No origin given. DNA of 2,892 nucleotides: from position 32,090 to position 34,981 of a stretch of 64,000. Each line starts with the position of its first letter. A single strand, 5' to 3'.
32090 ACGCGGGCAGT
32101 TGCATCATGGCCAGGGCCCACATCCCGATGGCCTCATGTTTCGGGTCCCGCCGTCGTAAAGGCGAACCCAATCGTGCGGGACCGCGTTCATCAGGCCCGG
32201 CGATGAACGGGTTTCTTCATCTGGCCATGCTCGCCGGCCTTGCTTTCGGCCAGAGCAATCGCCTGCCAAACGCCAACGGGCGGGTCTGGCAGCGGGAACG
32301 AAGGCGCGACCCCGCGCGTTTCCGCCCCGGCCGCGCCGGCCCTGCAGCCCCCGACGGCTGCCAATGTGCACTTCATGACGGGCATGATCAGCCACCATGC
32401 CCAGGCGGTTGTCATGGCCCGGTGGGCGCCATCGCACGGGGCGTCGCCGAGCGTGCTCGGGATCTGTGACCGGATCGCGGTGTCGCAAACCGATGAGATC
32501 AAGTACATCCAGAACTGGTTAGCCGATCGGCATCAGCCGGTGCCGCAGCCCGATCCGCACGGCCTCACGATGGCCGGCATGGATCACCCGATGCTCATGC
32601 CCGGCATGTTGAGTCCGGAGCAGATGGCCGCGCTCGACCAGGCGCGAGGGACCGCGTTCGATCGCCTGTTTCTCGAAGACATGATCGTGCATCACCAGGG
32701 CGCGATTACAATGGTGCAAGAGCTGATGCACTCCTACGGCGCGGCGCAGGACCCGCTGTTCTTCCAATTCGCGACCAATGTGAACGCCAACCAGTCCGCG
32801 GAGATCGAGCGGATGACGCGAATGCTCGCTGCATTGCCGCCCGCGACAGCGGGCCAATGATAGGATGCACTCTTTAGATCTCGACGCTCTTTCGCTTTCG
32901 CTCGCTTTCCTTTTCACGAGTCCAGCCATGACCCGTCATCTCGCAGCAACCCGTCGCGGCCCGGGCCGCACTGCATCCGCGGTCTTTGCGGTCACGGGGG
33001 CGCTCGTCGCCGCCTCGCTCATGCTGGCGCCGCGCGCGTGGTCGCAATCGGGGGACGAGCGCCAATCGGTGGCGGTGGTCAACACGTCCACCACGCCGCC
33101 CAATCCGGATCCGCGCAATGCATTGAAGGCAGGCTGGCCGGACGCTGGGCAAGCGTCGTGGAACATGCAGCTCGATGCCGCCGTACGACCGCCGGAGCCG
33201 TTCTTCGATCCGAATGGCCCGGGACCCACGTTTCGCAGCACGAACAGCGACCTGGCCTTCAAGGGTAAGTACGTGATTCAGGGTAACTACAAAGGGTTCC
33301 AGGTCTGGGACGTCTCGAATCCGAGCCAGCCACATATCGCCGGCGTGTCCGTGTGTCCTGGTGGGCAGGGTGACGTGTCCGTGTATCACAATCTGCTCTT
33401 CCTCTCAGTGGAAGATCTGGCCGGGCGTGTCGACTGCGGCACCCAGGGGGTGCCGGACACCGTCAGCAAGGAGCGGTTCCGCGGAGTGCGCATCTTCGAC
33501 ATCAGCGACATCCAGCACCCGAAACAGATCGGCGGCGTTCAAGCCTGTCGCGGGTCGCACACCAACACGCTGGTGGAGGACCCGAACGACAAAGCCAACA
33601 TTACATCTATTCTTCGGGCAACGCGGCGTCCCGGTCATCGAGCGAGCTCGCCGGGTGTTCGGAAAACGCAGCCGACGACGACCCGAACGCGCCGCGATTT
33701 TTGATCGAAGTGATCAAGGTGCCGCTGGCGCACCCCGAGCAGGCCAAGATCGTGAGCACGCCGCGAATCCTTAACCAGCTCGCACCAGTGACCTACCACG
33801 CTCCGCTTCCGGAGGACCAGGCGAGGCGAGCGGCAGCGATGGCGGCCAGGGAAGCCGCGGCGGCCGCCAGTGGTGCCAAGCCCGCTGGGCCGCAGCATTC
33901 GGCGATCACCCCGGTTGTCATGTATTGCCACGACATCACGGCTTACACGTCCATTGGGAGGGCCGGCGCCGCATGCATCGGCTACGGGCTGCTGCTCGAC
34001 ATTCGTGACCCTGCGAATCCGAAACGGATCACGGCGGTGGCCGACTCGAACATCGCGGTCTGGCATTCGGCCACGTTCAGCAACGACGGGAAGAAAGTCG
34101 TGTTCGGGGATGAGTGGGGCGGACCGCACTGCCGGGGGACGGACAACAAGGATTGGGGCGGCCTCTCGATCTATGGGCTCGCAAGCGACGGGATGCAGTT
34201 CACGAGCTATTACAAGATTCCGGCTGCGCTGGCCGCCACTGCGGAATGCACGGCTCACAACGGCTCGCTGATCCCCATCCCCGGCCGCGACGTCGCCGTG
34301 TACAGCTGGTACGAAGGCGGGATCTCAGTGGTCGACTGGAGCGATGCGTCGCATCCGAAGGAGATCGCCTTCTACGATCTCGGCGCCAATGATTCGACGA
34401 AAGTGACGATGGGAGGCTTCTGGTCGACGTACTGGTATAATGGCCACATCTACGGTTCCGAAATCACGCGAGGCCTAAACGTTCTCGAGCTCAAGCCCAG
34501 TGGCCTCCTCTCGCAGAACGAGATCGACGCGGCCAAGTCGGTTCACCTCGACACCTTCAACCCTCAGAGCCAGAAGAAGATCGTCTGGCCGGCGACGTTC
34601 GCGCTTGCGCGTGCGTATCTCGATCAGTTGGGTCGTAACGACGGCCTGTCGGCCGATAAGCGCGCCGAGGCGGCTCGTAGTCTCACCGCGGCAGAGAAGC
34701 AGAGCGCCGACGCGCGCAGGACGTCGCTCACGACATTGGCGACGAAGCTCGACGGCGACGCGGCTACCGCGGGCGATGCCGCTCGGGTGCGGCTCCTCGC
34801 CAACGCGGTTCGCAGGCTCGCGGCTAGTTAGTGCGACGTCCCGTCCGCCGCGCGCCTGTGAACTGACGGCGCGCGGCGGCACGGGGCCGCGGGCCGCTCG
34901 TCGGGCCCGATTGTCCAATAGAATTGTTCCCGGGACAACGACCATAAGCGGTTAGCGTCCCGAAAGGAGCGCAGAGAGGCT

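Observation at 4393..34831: DUF305 + secreted LVIVD-like beta-propeller two-gene cassette present three times as diverged paralogs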

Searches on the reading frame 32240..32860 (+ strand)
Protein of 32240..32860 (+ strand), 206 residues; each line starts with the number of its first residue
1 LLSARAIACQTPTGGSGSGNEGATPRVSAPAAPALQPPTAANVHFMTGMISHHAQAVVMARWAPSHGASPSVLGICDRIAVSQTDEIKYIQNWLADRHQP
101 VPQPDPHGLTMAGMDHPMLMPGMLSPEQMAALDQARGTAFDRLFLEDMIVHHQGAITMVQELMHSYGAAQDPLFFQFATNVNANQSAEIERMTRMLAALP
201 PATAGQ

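Call 6: search_protein_families(library=pfam, proteins=[window:32240-32860:+], max_evalue=0.01)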
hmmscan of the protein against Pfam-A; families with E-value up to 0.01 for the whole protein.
window:32240-32860:+ (206 aa): 2 families
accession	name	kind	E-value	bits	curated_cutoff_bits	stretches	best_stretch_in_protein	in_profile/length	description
PF03713.19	DUF305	-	1.2e-40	139.5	27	1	43-196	2-151/151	Domain of unknown function (DUF305)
PF13628.12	DUF4142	-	1.4e-05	25.8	27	1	126-179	72-122/138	Domain of unknown function (DUF4142)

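Call 7: search_protein_families(library=ncbifam, proteins=[window:32240-32860:+], max_evalue=0.01)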
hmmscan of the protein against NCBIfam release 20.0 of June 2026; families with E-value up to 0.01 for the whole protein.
window:32240-32860:+ (206 aa): 1 family
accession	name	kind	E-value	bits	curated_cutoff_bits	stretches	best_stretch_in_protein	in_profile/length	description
NF049983.1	CopM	equivalog_domain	1.6e-23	82.5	90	2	40-94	19-73/73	CopM family metallochaperone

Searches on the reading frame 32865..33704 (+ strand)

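Call 6: search_protein_families(library=pfam, proteins=[window:32865-33704:+], max_evalue=0.01)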
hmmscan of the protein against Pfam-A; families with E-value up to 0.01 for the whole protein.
window:32865-33704:+ (279 aa): 1 family
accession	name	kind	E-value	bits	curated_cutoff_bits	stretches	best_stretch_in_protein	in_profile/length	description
PF08309.17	LVIVD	-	0.0013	18.5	20.2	0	128-160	5-38/42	LVIVD repeat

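Call 7: search_protein_families(library=ncbifam, proteins=[window:32865-33704:+], max_evalue=0.01)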
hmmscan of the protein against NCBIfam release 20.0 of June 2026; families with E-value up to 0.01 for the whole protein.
window:32865-33704:+ (279 aa): 0 families

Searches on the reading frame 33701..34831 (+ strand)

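Call 6: search_protein_families(library=pfam, proteins=[window:33701-34831:+], max_evalue=0.01)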
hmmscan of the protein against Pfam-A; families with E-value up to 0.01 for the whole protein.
window:33701-34831:+ (376 aa): 0 families

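Call 7: search_protein_families(library=ncbifam, proteins=[window:33701-34831:+], max_evalue=0.01)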
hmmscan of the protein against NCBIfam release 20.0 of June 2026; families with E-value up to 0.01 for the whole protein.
window:33701-34831:+ (376 aa): 1 family
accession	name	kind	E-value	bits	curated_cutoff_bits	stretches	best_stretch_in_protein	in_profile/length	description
TIGR04312.1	choice_anch_B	subfamily_domain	1.3e-10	41.2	100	1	98-262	209-362/364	choice-of-anchor B family protein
